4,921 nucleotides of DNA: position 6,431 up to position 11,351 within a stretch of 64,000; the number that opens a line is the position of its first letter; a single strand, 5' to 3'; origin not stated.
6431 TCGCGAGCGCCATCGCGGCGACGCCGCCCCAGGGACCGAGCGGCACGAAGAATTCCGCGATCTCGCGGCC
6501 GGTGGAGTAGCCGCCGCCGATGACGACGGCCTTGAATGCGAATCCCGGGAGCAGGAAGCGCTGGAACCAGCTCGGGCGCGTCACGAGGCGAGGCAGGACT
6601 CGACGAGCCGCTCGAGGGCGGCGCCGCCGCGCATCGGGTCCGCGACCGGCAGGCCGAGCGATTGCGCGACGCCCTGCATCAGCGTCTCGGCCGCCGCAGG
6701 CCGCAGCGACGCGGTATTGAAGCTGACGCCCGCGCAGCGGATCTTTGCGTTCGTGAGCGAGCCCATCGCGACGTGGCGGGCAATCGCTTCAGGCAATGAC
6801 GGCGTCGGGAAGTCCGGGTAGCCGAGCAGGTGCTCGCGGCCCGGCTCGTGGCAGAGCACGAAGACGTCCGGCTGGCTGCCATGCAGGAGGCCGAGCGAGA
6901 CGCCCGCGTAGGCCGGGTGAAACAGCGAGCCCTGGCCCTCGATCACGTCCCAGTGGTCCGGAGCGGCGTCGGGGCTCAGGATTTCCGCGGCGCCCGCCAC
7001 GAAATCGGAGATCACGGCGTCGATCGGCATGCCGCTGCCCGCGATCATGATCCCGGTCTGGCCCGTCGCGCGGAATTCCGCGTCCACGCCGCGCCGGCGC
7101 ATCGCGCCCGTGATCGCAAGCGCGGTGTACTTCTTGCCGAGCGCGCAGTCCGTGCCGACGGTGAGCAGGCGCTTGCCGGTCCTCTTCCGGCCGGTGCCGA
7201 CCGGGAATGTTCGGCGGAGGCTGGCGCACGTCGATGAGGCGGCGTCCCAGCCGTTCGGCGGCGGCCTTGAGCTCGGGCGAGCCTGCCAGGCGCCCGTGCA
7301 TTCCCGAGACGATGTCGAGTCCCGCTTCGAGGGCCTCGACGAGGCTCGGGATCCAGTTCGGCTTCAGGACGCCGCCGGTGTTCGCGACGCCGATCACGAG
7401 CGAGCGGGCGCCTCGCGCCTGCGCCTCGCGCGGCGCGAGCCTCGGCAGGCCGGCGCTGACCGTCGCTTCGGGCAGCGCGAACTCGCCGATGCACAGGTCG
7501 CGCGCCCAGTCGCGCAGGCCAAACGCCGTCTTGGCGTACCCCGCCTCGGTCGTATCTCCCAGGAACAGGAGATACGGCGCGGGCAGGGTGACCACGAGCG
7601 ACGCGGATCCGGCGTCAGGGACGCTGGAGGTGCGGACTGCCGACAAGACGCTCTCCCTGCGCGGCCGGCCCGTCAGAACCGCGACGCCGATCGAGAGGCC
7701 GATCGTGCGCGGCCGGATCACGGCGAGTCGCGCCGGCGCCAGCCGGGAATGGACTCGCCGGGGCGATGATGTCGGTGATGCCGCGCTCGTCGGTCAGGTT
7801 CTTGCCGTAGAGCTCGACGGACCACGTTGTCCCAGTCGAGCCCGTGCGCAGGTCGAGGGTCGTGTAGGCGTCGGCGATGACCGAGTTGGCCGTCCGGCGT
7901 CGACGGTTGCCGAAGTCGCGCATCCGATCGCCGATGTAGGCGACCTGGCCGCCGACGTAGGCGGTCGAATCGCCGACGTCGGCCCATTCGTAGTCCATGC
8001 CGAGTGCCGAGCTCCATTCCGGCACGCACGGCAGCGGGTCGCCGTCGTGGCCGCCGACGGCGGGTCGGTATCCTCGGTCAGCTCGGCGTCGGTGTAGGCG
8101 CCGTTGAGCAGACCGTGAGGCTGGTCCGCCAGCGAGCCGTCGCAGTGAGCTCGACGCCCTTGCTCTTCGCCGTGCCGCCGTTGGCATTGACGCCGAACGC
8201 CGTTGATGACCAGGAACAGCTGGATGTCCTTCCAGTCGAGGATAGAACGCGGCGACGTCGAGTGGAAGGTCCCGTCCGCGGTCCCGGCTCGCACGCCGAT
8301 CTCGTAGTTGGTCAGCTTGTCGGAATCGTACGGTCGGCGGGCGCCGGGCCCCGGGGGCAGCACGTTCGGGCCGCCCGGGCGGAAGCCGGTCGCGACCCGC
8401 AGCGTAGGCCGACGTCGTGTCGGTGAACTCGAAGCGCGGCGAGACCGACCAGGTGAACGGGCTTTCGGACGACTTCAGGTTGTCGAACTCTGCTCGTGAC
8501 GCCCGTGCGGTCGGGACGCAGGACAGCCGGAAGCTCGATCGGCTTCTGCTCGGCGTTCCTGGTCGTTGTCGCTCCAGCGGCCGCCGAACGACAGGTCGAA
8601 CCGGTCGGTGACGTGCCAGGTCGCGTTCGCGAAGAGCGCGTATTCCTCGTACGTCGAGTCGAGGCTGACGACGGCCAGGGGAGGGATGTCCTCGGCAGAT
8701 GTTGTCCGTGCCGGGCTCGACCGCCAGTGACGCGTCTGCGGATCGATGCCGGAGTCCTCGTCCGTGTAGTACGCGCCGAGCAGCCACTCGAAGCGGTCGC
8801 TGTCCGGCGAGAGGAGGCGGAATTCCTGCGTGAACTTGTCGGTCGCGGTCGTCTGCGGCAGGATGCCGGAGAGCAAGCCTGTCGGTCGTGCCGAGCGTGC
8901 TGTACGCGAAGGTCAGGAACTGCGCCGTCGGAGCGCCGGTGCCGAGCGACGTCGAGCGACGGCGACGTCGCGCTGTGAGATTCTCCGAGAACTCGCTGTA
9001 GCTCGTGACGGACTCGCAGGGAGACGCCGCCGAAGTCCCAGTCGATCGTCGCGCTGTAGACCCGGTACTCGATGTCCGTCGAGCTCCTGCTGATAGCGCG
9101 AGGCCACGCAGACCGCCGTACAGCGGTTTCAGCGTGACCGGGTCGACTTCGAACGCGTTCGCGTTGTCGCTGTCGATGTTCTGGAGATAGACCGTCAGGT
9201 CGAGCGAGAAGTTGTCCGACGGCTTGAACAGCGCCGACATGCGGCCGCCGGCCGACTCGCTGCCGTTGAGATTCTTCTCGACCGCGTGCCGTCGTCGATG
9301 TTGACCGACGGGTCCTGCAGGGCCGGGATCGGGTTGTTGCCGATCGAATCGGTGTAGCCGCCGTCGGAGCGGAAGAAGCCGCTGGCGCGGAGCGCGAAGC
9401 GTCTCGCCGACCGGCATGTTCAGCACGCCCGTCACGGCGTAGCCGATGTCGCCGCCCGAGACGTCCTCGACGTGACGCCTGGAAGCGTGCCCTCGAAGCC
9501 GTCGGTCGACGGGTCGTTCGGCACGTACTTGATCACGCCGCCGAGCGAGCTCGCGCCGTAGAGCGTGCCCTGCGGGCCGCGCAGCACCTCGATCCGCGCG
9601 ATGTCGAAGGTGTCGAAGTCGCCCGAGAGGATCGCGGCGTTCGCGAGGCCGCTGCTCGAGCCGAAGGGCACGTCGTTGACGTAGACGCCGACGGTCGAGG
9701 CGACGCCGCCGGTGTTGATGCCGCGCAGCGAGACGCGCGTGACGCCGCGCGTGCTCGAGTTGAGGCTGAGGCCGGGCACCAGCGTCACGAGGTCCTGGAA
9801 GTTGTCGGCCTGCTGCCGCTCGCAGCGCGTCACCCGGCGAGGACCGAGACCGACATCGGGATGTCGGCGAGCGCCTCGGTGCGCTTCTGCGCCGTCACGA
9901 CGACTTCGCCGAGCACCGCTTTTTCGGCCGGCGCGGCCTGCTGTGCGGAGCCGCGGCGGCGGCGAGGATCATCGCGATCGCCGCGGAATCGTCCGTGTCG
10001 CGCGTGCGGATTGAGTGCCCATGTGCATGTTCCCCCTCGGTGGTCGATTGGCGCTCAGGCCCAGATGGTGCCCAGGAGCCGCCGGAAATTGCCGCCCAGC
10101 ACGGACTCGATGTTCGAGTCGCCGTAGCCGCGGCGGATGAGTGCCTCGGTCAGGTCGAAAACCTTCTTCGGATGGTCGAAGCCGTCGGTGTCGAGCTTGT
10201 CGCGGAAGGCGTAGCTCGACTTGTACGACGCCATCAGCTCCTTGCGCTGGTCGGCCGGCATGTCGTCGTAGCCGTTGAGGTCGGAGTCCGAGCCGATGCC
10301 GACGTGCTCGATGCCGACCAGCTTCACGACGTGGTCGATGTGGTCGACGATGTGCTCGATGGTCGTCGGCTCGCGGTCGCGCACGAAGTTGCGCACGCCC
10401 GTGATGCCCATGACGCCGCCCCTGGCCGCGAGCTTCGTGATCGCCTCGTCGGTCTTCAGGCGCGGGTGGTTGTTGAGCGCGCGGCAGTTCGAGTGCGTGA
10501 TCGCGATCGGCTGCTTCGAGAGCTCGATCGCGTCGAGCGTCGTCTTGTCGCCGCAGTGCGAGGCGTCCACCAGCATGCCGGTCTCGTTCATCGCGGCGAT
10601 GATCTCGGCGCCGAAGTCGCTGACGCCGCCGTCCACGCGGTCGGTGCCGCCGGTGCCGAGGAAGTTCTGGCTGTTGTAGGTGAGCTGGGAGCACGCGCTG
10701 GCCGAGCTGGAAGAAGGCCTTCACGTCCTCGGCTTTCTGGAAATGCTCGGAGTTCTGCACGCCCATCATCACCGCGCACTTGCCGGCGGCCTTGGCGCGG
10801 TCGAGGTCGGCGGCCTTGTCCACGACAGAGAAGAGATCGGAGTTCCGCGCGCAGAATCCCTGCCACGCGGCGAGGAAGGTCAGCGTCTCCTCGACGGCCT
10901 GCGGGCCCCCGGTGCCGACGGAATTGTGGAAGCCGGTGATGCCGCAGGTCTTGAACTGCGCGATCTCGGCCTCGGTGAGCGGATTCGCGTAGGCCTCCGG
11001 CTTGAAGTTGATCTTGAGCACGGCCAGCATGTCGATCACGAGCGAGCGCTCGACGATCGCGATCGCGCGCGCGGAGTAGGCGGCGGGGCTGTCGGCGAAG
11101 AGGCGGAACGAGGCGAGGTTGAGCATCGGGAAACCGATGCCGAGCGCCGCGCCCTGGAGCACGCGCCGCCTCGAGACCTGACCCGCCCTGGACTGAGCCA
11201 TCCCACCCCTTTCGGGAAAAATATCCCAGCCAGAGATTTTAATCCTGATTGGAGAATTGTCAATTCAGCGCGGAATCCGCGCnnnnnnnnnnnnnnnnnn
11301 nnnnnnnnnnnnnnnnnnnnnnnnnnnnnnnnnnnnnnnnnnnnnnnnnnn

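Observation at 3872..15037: TonB-receptor-centred, co-directional hydrolase/epimerase/DUF1611 locus with its own XRE-cupin regulator: candidate scavenging system for D-amino-acid-containing peptides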

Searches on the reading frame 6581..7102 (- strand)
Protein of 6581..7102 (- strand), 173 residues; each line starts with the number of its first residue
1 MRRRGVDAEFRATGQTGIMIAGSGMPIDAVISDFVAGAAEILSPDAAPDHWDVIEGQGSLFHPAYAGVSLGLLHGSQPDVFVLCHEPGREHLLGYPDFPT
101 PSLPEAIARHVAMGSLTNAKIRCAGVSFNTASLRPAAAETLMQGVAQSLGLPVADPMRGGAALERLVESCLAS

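Call 4: search_protein_families(library=pfam, proteins=[window:6581-7102:-], max_evalue=0.01)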
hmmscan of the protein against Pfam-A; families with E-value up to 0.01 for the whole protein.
window:6581-7102:- (173 aa): 1 family
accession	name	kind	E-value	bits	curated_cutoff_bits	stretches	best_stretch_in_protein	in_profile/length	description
PF07755.17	DUF1611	-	9.3e-58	195.4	25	1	1-162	37-198/201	Domain of unknown function (DUF1611_C) P-loop domain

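Call 7: find_homologous_proteins(query=window:6581-7102:-)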
Query window:6581-7102:- (173 aa): 3606 proteins with E <= 0.001 among 4116 candidates; the best 120 are listed.
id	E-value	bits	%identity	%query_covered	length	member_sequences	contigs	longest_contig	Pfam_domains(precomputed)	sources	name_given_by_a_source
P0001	1.1e-105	369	97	100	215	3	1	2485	PF07755.18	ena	-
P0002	1.2e-95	336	88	99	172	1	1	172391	PF07755.18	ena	-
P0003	2.4e-92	325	83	99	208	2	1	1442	PF07755.18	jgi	-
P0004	5.5e-92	324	82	99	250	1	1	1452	PF07755.18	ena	-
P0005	7.0e-92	324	82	99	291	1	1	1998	PF07755.18,PF17396.9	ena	-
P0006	2.1e-89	316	81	99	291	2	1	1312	PF07755.18,PF17396.9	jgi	jgi:uncharacterized NAD-dependent epimerase/dehydratase family protein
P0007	2.3e-88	312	79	99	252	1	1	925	PF07755.18,PF17396.9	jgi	jgi:uncharacterized NAD-dependent epimerase/dehydratase family protein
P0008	2.8e-88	312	81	99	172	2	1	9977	PF07755.18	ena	-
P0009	5.9e-88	311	80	100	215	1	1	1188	PF07755.18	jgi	jgi:uncharacterized NAD-dependent epimerase/dehydratase family protein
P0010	1.0e-87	310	95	85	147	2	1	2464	PF07755.18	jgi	jgi:D-glutamate N-acetyltransferase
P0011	9.7e-87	307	80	99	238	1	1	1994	PF07755.18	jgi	jgi:uncharacterized NAD-dependent epimerase/dehydratase family protein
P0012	1.0e-86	307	79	99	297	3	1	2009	PF07755.18,PF17396.9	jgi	jgi:uncharacterized NAD-dependent epimerase/dehydratase family protein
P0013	3.2e-86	305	80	99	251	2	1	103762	PF07755.18,PF17396.9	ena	-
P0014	1.5e-85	303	80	99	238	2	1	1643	PF07755.18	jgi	jgi:uncharacterized NAD-dependent epimerase/dehydratase family protein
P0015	1.7e-85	303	80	99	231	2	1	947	PF07755.18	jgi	-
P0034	3.7e-73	263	70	99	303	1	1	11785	PF07755.18,PF17396.9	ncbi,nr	ncbi:MAG TPA: DUF1611 domain-containing protein, partial [Steroidobacteraceae bacterium]|nr:DUF1611 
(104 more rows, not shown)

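Call 8: find_encoding_contigs(protein=P0002, flank=10000, max_places=3)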
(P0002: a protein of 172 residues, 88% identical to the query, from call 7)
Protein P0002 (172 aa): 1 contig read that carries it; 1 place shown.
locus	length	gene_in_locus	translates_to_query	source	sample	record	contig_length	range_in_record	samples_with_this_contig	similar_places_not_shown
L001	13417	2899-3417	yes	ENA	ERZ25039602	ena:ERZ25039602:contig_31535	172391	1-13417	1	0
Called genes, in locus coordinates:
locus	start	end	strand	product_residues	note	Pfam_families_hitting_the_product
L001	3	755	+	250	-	?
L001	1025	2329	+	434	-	PF00593:TonB_dep_Rec_b-barrel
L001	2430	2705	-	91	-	-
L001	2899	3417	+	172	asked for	PF07755:DUF1611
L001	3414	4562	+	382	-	-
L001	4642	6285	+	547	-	PF00144:Beta-lactamase, PF11954:DUF3471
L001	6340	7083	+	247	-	-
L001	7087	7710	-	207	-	PF02798:GST_N, PF13409:GST_N_2, PF13417:GST_N_3, PF00043:GST_C, PF14497:GST_C_3, PF13410:GST_C_2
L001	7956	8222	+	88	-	PF01638:HxlR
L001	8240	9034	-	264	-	PF00953:Glycos_transf_4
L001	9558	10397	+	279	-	PF01370:Epimerase, PF04321:RmlD_sub_bind, PF16363:GDP_Man_Dehyd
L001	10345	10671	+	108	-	PF16363:GDP_Man_Dehyd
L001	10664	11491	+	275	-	PF04321:RmlD_sub_bind (weak), PF01370:Epimerase, PF16363:GDP_Man_Dehyd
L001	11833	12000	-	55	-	-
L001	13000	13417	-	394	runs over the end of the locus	PF13439:Glyco_transf_4, PF13579:Glyco_trans_4_4, PF20706:GT4-conflict, PF00534:Glycos_transf_1, PF13692:Glyco_trans_1_4, PF13524:Glyco_trans_1_2 (weak)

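Call 9: find_encoding_contigs(protein=P0034, flank=10000, max_places=3)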
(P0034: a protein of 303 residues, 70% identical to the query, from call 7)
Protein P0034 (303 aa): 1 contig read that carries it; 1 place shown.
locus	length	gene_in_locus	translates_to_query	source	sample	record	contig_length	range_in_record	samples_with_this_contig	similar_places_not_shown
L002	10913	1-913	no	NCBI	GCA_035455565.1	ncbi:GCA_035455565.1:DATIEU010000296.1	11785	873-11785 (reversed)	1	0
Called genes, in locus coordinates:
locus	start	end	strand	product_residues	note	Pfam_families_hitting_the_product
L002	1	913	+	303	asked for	PF17396:DUF1611_N, PF07755:DUF1611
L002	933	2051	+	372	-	-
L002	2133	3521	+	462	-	-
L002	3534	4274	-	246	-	PF00756:Esterase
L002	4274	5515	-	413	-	-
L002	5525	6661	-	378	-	PF00756:Esterase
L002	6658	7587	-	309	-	PF03575:Peptidase_S51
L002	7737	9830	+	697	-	PF00930:DPPIV_N (faint), PF26550:Tricorn_2nd (weak), PF25174:Beta-prop_THOC3 (faint), PF26549:Tricorn_N, PF07676:PD40, PF26549:Tricorn_N (weak), PF00326:Peptidase_S9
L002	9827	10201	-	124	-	PF07879:PHB_acc_N, PF05233:PHB_acc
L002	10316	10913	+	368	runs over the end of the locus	PF25917:BSH_RND, PF25973:BSH_CzcB, PF25876:HH_MFP_RND (weak), PF25944:Beta-barrel_RND (weak), PF25954:Beta-barrel_RND_2, PF25967:RND-MFP_C, PF25975:CzcB_C, PF25989:YknX_C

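Call 21: find_related_loci(query=A1, collection=genome_contigs, flank=10000)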
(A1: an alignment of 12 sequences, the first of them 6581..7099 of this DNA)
Query A1 (172 aa) in genome_contigs; peptide patterns used: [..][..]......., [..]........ (x = any residue, [..] = any of these).
599 stretches matched a pattern (row limit reached: there are more); 592 encode a relative of the query (tblastn E <= 1e-3); the best 80 are kept; 79 distinct loci.
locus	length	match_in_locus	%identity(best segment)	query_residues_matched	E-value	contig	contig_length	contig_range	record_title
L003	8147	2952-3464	77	1-171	5e-89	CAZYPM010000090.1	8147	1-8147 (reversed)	MAG TPA_asm: uncultured Steroidobacteraceae bacterium isolate SRP329715_co1_238 genome assembly, contig: NODE_13561_leng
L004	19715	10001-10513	77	1-171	5e-88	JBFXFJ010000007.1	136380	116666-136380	MAG: Steroidobacteraceae bacterium isolate CA_2019_TPIn_137 NODE_446_length_136380_cov_29.021438_TPIn, whole genome shot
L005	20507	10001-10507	79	3-171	3e-86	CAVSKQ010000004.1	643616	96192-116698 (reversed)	MAG: uncultured Gammaproteobacteria bacterium isolate MFD09206.bin.2.29 genome assembly, contig: contig_3468, whole geno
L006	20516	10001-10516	77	1-172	5e-84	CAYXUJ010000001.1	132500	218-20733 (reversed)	MAG TPA_asm: uncultured Steroidobacteraceae bacterium isolate SRP287453_co1_168 genome assembly, contig: NODE_128_length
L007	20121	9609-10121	73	1-171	9e-81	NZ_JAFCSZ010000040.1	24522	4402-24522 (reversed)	Caulobacter sp. DWR1-3-2b1 NODE_114_length_24522_cov_89.463672, whole genome shotgun sequence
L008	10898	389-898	70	1-170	1e-78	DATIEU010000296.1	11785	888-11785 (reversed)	MAG TPA_asm: Steroidobacteraceae bacterium isolate SMAG_U16377 k141_274779, whole genome shotgun sequence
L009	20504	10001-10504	69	3-170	4e-78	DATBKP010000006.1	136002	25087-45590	MAG TPA_asm: Steroidobacteraceae bacterium isolate SMAG_U3949 k141_1418367, whole genome shotgun sequence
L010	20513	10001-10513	69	1-171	2e-77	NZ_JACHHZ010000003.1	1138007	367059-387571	Povalibacter uvarum strain DSM 26723 Ga0415266_03, whole genome shotgun sequence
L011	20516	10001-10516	67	1-172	5e-77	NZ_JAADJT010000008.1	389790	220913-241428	Duganella aceris strain SAP-35 contig8, whole genome shotgun sequence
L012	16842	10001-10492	72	8-171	2e-76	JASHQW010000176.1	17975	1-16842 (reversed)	MAG: Gammaproteobacteria bacterium isolate JOPF085 JOPF_AWAY_contig_651964, whole genome shotgun sequence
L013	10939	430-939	68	3-172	9e-76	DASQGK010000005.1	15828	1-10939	MAG TPA_asm: Steroidobacteraceae bacterium isolate SMAG_U11804 k141_312882, whole genome shotgun sequence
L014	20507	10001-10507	68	3-171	1e-75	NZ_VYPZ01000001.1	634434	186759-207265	Sphingobium limneticum strain DSM 25076 NODE_1_length_634434_cov_44.841441, whole genome shotgun sequence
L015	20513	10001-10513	67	1-171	1e-75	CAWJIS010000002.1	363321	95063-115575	MAG: uncultured Gammaproteobacteria bacterium isolate MFD05377.bin.1.66 genome assembly, contig: contig_137200, whole ge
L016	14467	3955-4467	68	1-171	2e-75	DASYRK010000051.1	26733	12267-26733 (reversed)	MAG TPA_asm: Steroidobacteraceae bacterium isolate SMAG_U4509 k141_2950370, whole genome shotgun sequence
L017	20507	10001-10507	69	2-170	1e-75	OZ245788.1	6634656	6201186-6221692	MAG: Sphingobium sp. isolate a6a472b0-7794-42b4-8f54-b6e6437b1fe4 genome assembly, chromosome: 1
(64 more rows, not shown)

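Call 24: search_protein_families(library=ncbifam, proteins=[window:6581-7102:-], max_evalue=0.001)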
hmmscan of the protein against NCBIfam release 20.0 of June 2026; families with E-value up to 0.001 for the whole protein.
window:6581-7102:- (173 aa): 1 family
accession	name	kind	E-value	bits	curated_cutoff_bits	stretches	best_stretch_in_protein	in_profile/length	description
NF041892.1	DgcN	equivalog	1.8e-71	240.8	480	1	1-162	159-320/326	N-acetyltransferase DgcN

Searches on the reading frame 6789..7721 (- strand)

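Call 4: search_protein_families(library=pfam, proteins=[window:6789-7721:-], max_evalue=0.01)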
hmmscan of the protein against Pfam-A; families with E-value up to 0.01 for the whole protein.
window:6789-7721:- (310 aa): 1 family
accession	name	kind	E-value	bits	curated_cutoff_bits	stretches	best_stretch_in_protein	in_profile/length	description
PF17396.8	DUF1611_N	-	2.3e-24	86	22.6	1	89-168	15-95/95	Domain of unknown function (DUF1611_N) Rossmann-like domain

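Call 24: search_protein_families(library=ncbifam, proteins=[window:6789-7721:-], max_evalue=0.001)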
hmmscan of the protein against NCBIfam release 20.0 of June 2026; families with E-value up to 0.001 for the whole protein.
window:6789-7721:- (310 aa): 1 family
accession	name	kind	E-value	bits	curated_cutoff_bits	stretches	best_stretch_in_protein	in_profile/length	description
NF041892.1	DgcN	equivalog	1.2e-39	136.2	480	1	49-172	1-124/326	N-acetyltransferase DgcN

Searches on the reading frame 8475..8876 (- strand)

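Call 4: search_protein_families(library=pfam, proteins=[window:8475-8876:-], max_evalue=0.01)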
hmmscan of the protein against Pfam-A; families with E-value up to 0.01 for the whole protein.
window:8475-8876:- (133 aa): 1 family
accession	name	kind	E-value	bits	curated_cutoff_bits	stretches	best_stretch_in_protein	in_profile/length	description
PF00593.30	TonB_dep_Rec_b-barrel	-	8.5e-07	29.6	27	1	15-107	119-199/436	TonB dependent receptor-like, beta-barrel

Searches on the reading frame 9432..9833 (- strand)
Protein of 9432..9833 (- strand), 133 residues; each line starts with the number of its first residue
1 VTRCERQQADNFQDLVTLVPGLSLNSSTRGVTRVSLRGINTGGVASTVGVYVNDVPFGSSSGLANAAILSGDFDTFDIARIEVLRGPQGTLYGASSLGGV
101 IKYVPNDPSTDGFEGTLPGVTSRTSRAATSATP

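Call 4: search_protein_families(library=pfam, proteins=[window:9432-9833:-], max_evalue=0.01)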
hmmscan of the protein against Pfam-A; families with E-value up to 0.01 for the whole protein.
window:9432-9833:- (133 aa): 1 family
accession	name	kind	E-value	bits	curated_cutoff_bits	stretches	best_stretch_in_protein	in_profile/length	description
PF07715.20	Plug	-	1.3e-18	67.8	23.9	1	5-100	18-107/107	TonB-dependent Receptor Plug Domain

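Call 24: search_protein_families(library=ncbifam, proteins=[window:9432-9833:-], max_evalue=0.001)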
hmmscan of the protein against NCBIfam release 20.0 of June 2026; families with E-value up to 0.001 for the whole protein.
window:9432-9833:- (133 aa): 19 families
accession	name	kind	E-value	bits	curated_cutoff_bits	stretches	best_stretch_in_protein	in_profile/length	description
TIGR01783.1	TonB-siderophor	subfamily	3.7e-14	52.3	223.5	1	5-119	15-120/649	TonB-dependent siderophore receptor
TIGR01779.1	TonB-B12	equivalog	8.2e-11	41.1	599.7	1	4-108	57-156/614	TonB-dependent vitamin B12 receptor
TIGR01786.1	TonB-hemlactrns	subfamily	1.5e-10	40.1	323.75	1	5-107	34-135/719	TonB-dependent hemoglobin/transferrin/lactoferrin family receptor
TIGR01785.1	TonB-hemin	subfamily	2.3e-10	39.6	316.85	1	5-105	31-128/677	TonB-dependent heme/hemoglobin receptor family protein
NF007478.2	PRK10064.1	equivalog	6.7e-08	31.2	745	1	5-105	60-157/663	catecholate siderophore receptor CirA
NF010651.0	PRK14050.1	equivalog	1.8e-07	29.7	884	1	45-122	131-202/730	TonB-dependent siderophore receptor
NF007926.1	PRK10641.1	equivalog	9.9e-07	27.7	836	1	5-105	57-153/617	TonB-dependent vitamin B12 receptor BtuB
NF007465.0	PRK10044.1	equivalog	3.9e-06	25.4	803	1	72-112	153-193/726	ferrichrome porin FhuA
NF010010.0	PRK13483.1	equivalog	4.7e-06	24.9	927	1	12-104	70-161/660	ligand-gated channel protein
NF010012.0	PRK13486.1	equivalog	6.9e-06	24.7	924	1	10-106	60-158/696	TonB-dependent receptor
NF010011.0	PRK13484.1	equivalog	1.8e-05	23.2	1197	1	77-117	130-170/682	IreA family TonB-dependent siderophore receptor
NF041535.1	TonB_rec_PqqU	equivalog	4.8e-05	21.8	1200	1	12-102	37-126/676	TonB-dependent receptor PqqU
NF010038.0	PRK13513.1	equivalog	4.9e-05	22.1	942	1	78-108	137-167/659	ligand-gated channel protein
NF053590.1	TonB_dep_TOL0244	equivalog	6e-05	21.9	645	1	77-104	111-138/604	TOL_0244 family TonB-dependent receptor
NF050067.1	TonBEntbctnRecCfrA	equivalog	6.2e-05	21.5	1200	1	77-104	129-156/698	TonB-dependent ferric enterobactin receptor CfrA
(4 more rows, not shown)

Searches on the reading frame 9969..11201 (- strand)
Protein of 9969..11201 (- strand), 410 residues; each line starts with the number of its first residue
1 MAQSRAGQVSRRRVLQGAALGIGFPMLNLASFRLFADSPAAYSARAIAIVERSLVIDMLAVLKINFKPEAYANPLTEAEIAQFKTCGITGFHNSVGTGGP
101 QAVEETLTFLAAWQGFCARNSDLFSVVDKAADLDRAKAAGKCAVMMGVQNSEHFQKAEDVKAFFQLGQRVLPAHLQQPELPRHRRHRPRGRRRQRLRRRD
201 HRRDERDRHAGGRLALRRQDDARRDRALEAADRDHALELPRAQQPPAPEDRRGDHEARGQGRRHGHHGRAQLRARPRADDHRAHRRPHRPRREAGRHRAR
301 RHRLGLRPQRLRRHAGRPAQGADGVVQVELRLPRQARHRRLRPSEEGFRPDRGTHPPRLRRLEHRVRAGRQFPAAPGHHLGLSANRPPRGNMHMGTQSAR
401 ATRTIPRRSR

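Call 4: search_protein_families(library=pfam, proteins=[window:9969-11201:-], max_evalue=0.01)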
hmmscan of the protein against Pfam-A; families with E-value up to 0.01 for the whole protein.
window:9969-11201:- (410 aa): 1 family
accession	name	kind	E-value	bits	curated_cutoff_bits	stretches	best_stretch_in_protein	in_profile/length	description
PF01244.27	Peptidase_M19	-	1.2e-09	38.2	26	1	51-171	4-135/319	Membrane dipeptidase (Peptidase family M19)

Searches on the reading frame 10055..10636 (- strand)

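Call 4: search_protein_families(library=pfam, proteins=[window:10055-10636:-], max_evalue=0.01)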
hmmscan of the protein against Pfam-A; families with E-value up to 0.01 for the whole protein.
window:10055-10636:- (193 aa): 1 family
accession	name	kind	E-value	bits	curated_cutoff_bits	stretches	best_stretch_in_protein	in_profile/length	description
PF01244.27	Peptidase_M19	-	2.3e-55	188.4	26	1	2-188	156-317/319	Membrane dipeptidase (Peptidase family M19)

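Call 24: search_protein_families(library=ncbifam, proteins=[window:10055-10636:-], max_evalue=0.001)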
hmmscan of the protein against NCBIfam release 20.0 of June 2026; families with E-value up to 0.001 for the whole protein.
window:10055-10636:- (193 aa): 0 families
